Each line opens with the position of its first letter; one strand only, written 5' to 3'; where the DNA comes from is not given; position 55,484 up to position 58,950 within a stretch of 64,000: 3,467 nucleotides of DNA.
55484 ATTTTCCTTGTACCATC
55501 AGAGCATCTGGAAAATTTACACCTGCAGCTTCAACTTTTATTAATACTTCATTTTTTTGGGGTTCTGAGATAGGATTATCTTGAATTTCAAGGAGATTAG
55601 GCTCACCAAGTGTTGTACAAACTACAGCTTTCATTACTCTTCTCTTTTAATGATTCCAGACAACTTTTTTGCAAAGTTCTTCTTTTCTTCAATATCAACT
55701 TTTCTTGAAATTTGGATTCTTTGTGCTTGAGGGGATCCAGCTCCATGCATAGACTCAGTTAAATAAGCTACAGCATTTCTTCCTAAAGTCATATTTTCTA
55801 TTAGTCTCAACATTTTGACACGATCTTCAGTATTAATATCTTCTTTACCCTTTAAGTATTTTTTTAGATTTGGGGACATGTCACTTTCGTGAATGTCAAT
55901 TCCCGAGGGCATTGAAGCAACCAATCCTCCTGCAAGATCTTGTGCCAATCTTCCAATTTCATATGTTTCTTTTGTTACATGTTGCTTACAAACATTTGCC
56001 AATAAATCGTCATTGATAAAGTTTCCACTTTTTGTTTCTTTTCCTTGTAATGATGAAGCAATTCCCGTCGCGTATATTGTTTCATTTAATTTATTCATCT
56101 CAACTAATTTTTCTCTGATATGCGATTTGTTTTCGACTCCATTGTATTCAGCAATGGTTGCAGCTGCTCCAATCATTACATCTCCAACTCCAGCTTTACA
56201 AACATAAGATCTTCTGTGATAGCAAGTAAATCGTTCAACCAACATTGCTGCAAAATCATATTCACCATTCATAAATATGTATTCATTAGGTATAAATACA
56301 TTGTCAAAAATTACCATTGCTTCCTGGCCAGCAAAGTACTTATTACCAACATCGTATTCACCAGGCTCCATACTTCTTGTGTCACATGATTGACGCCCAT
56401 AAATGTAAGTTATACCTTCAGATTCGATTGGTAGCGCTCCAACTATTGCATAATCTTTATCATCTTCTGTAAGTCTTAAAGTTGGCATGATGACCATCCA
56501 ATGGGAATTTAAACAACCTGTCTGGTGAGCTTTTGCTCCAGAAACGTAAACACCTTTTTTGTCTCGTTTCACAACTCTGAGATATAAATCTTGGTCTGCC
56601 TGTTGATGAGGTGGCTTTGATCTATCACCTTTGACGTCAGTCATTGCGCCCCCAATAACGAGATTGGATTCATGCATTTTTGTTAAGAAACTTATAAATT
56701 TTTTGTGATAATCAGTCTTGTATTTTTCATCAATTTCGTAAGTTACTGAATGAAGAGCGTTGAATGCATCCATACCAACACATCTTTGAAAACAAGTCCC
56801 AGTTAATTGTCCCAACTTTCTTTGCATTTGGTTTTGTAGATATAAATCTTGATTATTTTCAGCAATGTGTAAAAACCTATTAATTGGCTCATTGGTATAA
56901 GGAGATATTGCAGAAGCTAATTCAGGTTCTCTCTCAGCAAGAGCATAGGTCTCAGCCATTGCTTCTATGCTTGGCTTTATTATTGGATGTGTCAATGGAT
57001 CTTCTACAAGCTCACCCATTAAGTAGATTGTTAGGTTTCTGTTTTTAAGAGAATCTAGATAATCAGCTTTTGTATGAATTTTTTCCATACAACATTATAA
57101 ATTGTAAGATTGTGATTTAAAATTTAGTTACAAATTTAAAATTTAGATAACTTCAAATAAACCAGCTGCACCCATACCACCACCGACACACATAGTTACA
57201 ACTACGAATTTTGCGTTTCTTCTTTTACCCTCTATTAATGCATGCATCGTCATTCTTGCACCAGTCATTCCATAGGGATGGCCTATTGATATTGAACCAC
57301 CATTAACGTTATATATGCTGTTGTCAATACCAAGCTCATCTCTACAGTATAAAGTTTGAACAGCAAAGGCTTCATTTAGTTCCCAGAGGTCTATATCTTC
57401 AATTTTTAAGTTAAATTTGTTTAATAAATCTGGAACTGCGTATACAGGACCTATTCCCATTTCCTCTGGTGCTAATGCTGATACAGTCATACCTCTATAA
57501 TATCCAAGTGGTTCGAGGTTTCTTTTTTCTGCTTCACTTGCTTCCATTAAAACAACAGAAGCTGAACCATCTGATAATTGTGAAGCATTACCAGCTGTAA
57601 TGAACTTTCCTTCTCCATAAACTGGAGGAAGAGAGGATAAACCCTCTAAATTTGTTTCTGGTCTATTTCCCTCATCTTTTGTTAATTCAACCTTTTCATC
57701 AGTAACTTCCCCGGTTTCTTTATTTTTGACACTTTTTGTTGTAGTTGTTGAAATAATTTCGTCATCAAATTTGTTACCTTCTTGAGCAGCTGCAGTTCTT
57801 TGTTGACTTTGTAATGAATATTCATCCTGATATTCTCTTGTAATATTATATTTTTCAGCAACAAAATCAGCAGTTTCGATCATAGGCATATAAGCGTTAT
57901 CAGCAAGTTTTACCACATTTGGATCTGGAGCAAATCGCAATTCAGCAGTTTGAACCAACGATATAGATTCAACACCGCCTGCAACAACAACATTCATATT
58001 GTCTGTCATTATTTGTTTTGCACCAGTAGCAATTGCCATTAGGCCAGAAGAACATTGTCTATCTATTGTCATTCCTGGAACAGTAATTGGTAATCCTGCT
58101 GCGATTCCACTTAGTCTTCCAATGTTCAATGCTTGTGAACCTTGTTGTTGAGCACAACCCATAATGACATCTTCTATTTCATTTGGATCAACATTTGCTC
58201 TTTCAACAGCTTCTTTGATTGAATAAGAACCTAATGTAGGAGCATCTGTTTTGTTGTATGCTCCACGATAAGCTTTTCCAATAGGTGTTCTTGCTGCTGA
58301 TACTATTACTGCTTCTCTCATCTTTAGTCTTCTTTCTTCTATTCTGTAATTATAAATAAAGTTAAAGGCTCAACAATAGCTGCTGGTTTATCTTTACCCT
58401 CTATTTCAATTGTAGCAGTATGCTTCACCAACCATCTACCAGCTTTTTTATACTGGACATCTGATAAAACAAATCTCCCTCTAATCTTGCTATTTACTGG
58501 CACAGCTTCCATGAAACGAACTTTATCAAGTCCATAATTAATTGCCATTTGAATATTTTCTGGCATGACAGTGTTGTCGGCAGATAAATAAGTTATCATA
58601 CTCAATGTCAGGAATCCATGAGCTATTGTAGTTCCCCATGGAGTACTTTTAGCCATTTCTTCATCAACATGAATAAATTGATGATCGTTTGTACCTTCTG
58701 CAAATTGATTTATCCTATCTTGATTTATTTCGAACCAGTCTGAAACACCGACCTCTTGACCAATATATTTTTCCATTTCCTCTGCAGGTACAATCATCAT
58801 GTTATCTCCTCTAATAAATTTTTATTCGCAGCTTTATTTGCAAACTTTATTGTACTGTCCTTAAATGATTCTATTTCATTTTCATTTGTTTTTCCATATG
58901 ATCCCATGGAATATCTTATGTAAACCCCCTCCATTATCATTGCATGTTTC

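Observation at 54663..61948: Divergent 7-gene acyl-CoA cluster carrying two unrelated 4-hydroxyacyl-CoA dehydration chemistries side by side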

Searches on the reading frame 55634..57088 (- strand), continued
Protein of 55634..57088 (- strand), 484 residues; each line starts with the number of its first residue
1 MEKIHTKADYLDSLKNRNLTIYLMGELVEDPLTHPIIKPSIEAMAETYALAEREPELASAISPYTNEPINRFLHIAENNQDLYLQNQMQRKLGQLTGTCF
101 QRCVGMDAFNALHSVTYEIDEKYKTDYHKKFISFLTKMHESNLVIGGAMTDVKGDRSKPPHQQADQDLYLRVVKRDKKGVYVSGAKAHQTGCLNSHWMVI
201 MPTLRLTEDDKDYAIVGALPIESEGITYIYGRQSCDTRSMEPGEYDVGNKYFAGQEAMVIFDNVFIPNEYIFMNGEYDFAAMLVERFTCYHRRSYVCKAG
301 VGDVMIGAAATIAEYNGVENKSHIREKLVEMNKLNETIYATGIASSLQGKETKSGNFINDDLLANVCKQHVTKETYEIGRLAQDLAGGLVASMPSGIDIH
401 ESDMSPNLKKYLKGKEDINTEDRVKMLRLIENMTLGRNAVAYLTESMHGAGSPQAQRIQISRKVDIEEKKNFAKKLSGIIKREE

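Call 31: find_related_loci(query=A2, collection=metagenome_contigs, flank=10000)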
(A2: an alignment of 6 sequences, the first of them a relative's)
Query A2 (503 aa) in metagenome_contigs; peptide patterns used: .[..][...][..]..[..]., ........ (x = any residue, [..] = any of these).
600 stretches matched a pattern (row limit reached: there are more); 480 encode a relative of the query (tblastn E <= 1e-3); the best 80 are kept; 80 distinct loci.
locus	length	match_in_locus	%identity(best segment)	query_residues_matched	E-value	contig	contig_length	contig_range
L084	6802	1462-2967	92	2-503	0e+0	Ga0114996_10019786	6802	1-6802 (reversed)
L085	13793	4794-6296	85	3-503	0e+0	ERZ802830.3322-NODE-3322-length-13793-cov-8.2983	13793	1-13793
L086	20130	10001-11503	85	1-501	0e+0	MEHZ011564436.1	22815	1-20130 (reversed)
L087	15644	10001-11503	83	3-503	0e+0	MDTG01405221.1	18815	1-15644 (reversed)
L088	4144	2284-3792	83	1-503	0e+0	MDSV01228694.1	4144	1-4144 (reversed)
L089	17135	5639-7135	82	1-500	0e+0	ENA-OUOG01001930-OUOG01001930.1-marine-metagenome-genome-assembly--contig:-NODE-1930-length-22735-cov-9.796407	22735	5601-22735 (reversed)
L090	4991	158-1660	80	1-502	0e+0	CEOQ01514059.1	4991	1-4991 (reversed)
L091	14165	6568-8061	78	3-500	0e+0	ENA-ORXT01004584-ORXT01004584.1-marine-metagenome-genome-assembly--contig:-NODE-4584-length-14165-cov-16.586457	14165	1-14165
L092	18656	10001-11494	78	3-500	0e+0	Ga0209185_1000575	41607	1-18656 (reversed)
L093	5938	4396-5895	76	3-502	0e+0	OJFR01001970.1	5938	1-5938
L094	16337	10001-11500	76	3-502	0e+0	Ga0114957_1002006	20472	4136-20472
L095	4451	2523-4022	75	3-502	0e+0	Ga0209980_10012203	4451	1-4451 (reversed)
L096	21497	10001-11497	76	3-502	0e+0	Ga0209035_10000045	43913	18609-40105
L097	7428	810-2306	75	3-502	0e+0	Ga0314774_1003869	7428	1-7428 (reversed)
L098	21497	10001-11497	78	3-502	0e+0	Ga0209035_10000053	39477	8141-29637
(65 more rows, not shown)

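Call 38: search_protein_families(library=pfam, proteins=[L060:5095-5904:+, L060:5988-6731:+, L060:6735-7511:+, L060:7524-8009:+, L060:8015-8797:+, L060:8805-9983:+, L060:11513-12595:+, L060:12611-13804:+, L060:13817-14938:+, L060:1919-4963:+], max_evalue=0.00001)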
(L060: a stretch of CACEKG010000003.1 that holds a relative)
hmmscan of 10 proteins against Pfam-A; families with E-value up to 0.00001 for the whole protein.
L060:5095-5904:+ (269 aa): 3 families
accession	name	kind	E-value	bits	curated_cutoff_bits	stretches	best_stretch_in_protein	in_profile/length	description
PF13561.12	adh_short_C2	-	7.4e-54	183.3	27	1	18-248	5-233/236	Enoyl-(Acyl carrier protein) reductase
PF00106.31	adh_short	-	4.1e-47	160.6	26.6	1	10-197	1-189/195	short chain dehydrogenase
PF08659.16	KR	-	9.7e-10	39.1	22.6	1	12-127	3-123/180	KR domain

L060:5988-6731:+ (247 aa): 4 families
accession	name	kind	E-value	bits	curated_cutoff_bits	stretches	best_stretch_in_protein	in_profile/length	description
PF13561.12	adh_short_C2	-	1.2e-62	212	27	1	15-244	3-235/236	Enoyl-(Acyl carrier protein) reductase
PF00106.31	adh_short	-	1.9e-59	200.9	26.6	1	7-196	1-191/195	short chain dehydrogenase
PF08659.16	KR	-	2.8e-19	70.2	22.6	1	10-173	4-168/180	KR domain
PF01370.27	Epimerase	-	2.2e-07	31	20.9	1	10-143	2-117/240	NAD dependent epimerase/dehydratase family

L060:6735-7511:+ (258 aa): 3 families
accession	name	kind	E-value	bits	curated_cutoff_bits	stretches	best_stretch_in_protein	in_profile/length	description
PF13561.12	adh_short_C2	-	1.3e-57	195.5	27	1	20-254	1-234/236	Enoyl-(Acyl carrier protein) reductase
PF00106.31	adh_short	-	1.8e-55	187.9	26.6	1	14-208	1-194/195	short chain dehydrogenase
PF08659.16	KR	-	1.3e-09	38.7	22.6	1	16-171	3-157/180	KR domain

L060:7524-8009:+ (161 aa): 1 family
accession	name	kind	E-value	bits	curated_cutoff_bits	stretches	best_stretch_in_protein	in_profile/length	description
PF01575.25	MaoC_dehydratas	-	2.4e-17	63.1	27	1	20-120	3-99/123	MaoC like domain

L060:8015-8797:+ (260 aa): 2 families
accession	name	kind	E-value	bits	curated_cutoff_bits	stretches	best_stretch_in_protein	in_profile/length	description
PF00378.25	ECH_1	-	5.5e-60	203.2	27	1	9-258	2-249/251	Enoyl-CoA hydratase/isomerase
PF16113.10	ECH_2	-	1.4e-35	123.8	27.2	1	14-188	2-177/335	Enoyl-CoA hydratase/isomerase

L060:8805-9983:+ (392 aa): 4 families
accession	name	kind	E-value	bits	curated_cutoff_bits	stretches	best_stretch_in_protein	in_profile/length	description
PF00441.29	Acyl-CoA_dh_1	-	6.5e-38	130.7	22.4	1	235-387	1-150/150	Acyl-CoA dehydrogenase, C-terminal domain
PF02770.24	Acyl-CoA_dh_M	-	7e-15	55.4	33.3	1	122-223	1-97/97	Acyl-CoA dehydrogenase, middle domain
PF08028.16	Acyl-CoA_dh_2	-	3.2e-14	53.8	22.7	1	252-374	3-132/134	Acyl-CoA dehydrogenase, C-terminal domain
PF02771.21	Acyl-CoA_dh_N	-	5.3e-13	49.8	22.9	1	12-118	13-113/113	Acyl-CoA dehydrogenase, N-terminal domain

L060:11513-12595:+ (360 aa): 1 family
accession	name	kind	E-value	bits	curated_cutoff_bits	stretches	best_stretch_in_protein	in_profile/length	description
PF01636.29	APH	-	1.3e-36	127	23.2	1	40-265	2-220/239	Phosphotransferase enzyme family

L060:12611-13804:+ (397 aa): 3 families
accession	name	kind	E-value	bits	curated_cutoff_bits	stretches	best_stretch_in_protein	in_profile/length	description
PF02770.24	Acyl-CoA_dh_M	-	1.7e-16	60.6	33.3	1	135-229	1-97/97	Acyl-CoA dehydrogenase, middle domain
PF00441.29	Acyl-CoA_dh_1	-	6.9e-14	52.7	22.4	1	241-393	1-150/150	Acyl-CoA dehydrogenase, C-terminal domain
PF02771.21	Acyl-CoA_dh_N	-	1.3e-11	45.3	22.9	1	50-131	35-113/113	Acyl-CoA dehydrogenase, N-terminal domain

L060:13817-14938:+ (373 aa): 2 families
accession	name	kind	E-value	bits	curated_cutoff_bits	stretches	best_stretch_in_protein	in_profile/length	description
PF00441.29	Acyl-CoA_dh_1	-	1.6e-19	71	22.4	1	238-368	17-146/150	Acyl-CoA dehydrogenase, C-terminal domain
PF02771.21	Acyl-CoA_dh_N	-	3.3e-10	40.8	22.9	1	6-116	1-110/113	Acyl-CoA dehydrogenase, N-terminal domain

L060:1919-4963:+ (1014 aa): 4 families
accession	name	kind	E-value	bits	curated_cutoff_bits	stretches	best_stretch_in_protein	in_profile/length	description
PF13715.12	CarbopepD_reg_2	-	1.3e-17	64.1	32.2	1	28-111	1-88/88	CarboxypepD_reg-like domain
PF00593.30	TonB_dep_Rec_b-barrel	-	1.9e-17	64.7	27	1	277-555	11-254/436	TonB dependent receptor-like, beta-barrel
PF13620.12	CarboxypepD_reg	-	2.4e-12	47.5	32.3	1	27-101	1-80/82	Carboxypeptidase regulatory-like domain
PF07715.20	Plug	-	8.3e-10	39.6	23.9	1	120-229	2-106/107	TonB-dependent Receptor Plug Domain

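Call 40: search_protein_families(library=pfam, proteins=[L014:7552-9177:+, L014:9324-9800:-, L014:11584-12432:+, L014:16136-18772:-, L031:7794-9083:+, L025:11506-12861:+, L033:6266-8659:+, L033:4596-5453:+, L014:4273-5301:-, L014:2775-4262:-], max_evalue=0.00001)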
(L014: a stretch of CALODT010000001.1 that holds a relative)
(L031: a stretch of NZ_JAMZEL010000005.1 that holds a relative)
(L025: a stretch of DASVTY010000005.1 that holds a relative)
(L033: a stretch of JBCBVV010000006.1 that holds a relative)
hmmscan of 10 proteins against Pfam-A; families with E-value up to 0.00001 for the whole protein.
L014:7552-9177:+ (541 aa): 3 families
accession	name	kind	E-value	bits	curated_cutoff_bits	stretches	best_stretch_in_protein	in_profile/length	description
PF00722.28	Glyco_hydro_16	-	3.5e-21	75.9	22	1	315-516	3-167/175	Glycosyl hydrolases family 16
PF11721.14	Malectin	-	1.6e-16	61.1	23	1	133-271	2-162/163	Malectin domain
PF03935.22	SKN1_KRE6_Sbg1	-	8.6e-12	44.7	30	0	455-539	361-453/501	Beta-glucan synthesis-associated protein SKN1/KRE6/Sbg1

L014:9324-9800:- (158 aa): 1 family
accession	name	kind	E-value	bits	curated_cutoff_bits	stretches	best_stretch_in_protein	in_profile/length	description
PF03737.21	RraA-like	-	4e-44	150.9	24.5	1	4-152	1-152/152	Aldolase/RraA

L014:11584-12432:+ (282 aa): 3 families
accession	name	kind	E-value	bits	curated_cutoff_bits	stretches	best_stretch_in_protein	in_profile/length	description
PF00106.31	adh_short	-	2e-53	181.2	26.6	1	7-197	1-191/195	short chain dehydrogenase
PF13561.12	adh_short_C2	-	2.2e-36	126.1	27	1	13-198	1-186/236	Enoyl-(Acyl carrier protein) reductase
PF08659.16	KR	-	2.1e-14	54.3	22.6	1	10-178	4-173/180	KR domain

L014:16136-18772:- (878 aa): 2 families
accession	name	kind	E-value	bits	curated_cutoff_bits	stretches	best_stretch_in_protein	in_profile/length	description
PF00593.30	TonB_dep_Rec_b-barrel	-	3.8e-26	93.4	27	1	300-839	38-435/436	TonB dependent receptor-like, beta-barrel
PF07715.20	Plug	-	3.8e-21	76.1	23.9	1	73-181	2-107/107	TonB-dependent Receptor Plug Domain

L031:7794-9083:+ (429 aa): 1 family
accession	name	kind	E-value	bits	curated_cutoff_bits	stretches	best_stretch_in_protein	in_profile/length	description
PF00368.23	HMG-CoA_red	-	9.9e-126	420.1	27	1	59-427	3-368/368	Hydroxymethylglutaryl-coenzyme A reductase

L025:11506-12861:+ (451 aa): 3 families
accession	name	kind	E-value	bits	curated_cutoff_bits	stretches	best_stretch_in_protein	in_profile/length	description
PF07690.21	MFS_1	-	4e-54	184.3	33.4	1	15-366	1-347/347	Major Facilitator Superfamily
PF00083.30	Sugar_tr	-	4e-12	46.2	22.3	1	44-186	45-193/452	Sugar (and other) transporter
PF03137.26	OATP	-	2.3e-06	26.6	25.8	0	208-303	287-381/545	Organic Anion Transporter Polypeptide (OATP) family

L033:6266-8659:+ (797 aa): 5 families
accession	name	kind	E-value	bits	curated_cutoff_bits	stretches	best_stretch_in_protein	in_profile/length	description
PF00441.29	Acyl-CoA_dh_1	-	7e-88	292.8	22.4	2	230-377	1-148/150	Acyl-CoA dehydrogenase, C-terminal domain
PF02771.21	Acyl-CoA_dh_N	-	8.4e-70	232.7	22.9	2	7-120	1-113/113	Acyl-CoA dehydrogenase, N-terminal domain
PF02770.24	Acyl-CoA_dh_M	-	9e-49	164.1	33.3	2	124-218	1-97/97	Acyl-CoA dehydrogenase, middle domain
PF08028.16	Acyl-CoA_dh_2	-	9.7e-31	107.3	22.7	2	653-760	10-127/134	Acyl-CoA dehydrogenase, C-terminal domain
PF22924.1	ACOX_C_alpha1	-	1.5e-09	38.3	27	0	315-376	105-166/169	Acyl-CoA oxidase, C-alpha1 domain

L033:4596-5453:+ (285 aa): 1 family
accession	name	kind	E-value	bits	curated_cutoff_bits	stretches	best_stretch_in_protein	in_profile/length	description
PF05853.18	BKACE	-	6.2e-95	318.1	24.8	1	3-280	1-273/274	beta-keto acid cleavage enzyme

L014:4273-5301:- (342 aa): 1 family
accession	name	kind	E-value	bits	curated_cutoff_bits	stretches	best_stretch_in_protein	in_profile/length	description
PF13621.12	Cupin_8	-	5.2e-73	246.5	27.4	1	26-268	5-251/252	Cupin-like domain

L014:2775-4262:- (495 aa): 4 families
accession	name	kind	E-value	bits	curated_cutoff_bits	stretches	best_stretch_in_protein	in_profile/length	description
PF04820.20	Trp_halogenase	-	2.3e-185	617.3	21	1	8-457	1-457/458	Tryptophan halogenase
PF01266.30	DAO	-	2.7e-09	37.5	27.9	1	9-226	2-217/353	FAD dependent oxidoreductase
PF12831.13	FAD_oxidored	-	8.1e-07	29.1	27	0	9-41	2-31/416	FAD dependent oxidoreductase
PF07992.20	Pyr_redox_2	-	2.9e-06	27.4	26.1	0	8-45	2-33/291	Pyridine nucleotide-disulphide oxidoreductase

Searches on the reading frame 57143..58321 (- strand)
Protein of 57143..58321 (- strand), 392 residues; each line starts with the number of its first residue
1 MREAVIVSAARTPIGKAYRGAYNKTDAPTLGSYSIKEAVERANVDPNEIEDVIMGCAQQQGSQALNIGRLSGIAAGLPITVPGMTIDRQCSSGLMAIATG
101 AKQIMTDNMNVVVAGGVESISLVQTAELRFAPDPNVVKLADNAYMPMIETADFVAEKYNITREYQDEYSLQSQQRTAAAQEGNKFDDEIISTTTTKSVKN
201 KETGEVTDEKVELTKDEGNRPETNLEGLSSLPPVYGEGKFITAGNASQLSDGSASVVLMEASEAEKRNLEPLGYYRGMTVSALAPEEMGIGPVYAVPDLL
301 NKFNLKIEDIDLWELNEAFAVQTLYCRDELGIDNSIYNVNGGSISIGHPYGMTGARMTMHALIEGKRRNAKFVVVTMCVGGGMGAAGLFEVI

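Call 3: search_protein_families(library=pfam, proteins=[window:57143-58321:-])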
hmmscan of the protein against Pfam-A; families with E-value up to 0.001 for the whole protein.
window:57143-58321:- (392 aa): 3 families
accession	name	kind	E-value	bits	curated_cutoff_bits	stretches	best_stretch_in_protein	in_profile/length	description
PF00108.29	Thiolase_N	-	6.7e-62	209.7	26.4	1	5-261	2-259/260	Thiolase, N-terminal domain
PF02803.24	Thiolase_C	-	4.6e-41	139.8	27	1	270-390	2-122/123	Thiolase, C-terminal domain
PF00109.32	ketoacyl-synt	-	1.8e-05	24.9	20.8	1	77-120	161-204/252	Beta-ketoacyl synthase, N-terminal domain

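Call 4: search_protein_families(library=ncbifam, proteins=[window:57143-58321:-])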
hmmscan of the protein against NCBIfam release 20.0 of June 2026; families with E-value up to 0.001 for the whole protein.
window:57143-58321:- (392 aa): 42 families (the best 25 are shown)
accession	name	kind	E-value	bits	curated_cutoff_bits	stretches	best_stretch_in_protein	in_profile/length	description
NF005494.0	PRK07108.1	equivalog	1.1e-161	538.2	615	1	1-392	1-392/392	acetyl-CoA C-acyltransferase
NF005805.0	PRK07661.1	equivalog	9.6e-128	426.4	633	1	1-391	1-390/391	acetyl-CoA C-acetyltransferase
TIGR01930.1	AcCoA-C-Actrans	subfamily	9.6e-127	423.1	240.55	1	6-390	1-385/385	acetyl-CoA C-acyltransferase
NF006553.0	PRK09052.1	equivalog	2.9e-111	372.3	567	1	2-391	6-398/399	acetyl-CoA C-acyltransferase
NF004853.0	PRK06205.1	subfamily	1.7e-102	343.4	551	1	1-391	1-402/404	acetyl-CoA C-acetyltransferase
NF006551.0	PRK09050.1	subfamily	5.7e-93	312.1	605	1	1-390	1-399/401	3-oxoadipyl-CoA thiolase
NF006510.0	PRK08947.1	equivalog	1.5e-90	303.9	519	1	1-390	1-385/387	acetyl-CoA C-acyltransferase FadA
TIGR02430.1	pcaF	equivalog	3.4e-90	303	597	1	2-390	1-398/400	3-oxoadipyl-CoA thiolase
NF005890.0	PRK07851.1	equivalog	2e-89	300.4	580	2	133-390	159-403/406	acetyl-CoA C-acetyltransferase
NF006552.0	PRK09051.1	subfamily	3.5e-88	296.5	565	1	1-391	3-394/395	beta-ketothiolase BktB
NF042999.1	bketothiol_BktB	equivalog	2.6e-84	283.8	725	1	2-391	3-393/394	beta-ketothiolase BktB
TIGR02445.1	fadA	equivalog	2.5e-83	280.2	591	1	4-390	2-383/385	acetyl-CoA C-acyltransferase FadA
NF005033.0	PRK06445.1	equivalog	1.6e-82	277.7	511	1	3-390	4-393/395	acetyl-CoA C-acetyltransferase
NF006086.0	PRK08235.1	equivalog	3.1e-82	276.8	526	2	151-391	161-392/393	acetyl-CoA C-acetyltransferase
NF005889.0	PRK07850.1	equivalog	1.3e-81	274.7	515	1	1-390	1-385/387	steroid 3-ketoacyl-CoA thiolase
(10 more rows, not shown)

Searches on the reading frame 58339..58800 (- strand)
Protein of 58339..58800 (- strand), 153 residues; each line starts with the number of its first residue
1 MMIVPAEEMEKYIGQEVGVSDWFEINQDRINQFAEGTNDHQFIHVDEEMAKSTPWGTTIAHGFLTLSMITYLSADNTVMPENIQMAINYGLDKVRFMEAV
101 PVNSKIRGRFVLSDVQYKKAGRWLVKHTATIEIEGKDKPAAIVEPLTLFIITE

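Call 3: search_protein_families(library=pfam, proteins=[window:58339-58800:-])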
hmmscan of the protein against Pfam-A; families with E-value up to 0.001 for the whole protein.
window:58339-58800:- (153 aa): 2 families
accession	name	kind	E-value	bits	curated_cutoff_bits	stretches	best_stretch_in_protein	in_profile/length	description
PF01575.25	MaoC_dehydratas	-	5e-24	84.7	27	1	10-119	3-108/123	MaoC like domain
PF13452.11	FAS1_DH_region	-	0.00013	22.6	22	1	13-62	3-51/132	FAS1-like, dehydratase domain region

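Call 4: search_protein_families(library=ncbifam, proteins=[window:58339-58800:-])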
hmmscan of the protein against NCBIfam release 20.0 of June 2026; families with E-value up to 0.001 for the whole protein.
window:58339-58800:- (153 aa): 3 families
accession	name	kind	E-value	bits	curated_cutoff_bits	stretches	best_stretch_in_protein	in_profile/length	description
TIGR02278.1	PaaN-DH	equivalog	1.3e-13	50.1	562.8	1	20-148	536-661/664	phenylacetic acid degradation bifunctional protein PaaZ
NF010246.0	PRK13693.1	equivalog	0.00011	22.1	203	1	26-105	23-96/142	(3R)-hydroxyacyl-ACP dehydratase subunit HadB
NF040624.1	HadA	equivalog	0.00043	20.6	180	1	14-76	2-63/144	(3R)-hydroxyacyl-ACP dehydratase subunit HadA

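Call 54: search_solved_structures(query=window:58339-58800:-, max_evalue=0.00001)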
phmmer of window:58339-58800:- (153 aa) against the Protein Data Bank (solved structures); distinct sequences matched with E-value up to 0.00001: 3.
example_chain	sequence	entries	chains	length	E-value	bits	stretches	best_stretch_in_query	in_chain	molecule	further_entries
2c2i_A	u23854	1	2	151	2.6e-33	118.4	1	11-150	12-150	RV0130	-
8vwr_A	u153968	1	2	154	4.5e-16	62.5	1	6-148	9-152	Acyl dehydratase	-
4ffu_A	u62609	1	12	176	4.1e-06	30.2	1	34-114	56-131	oxidase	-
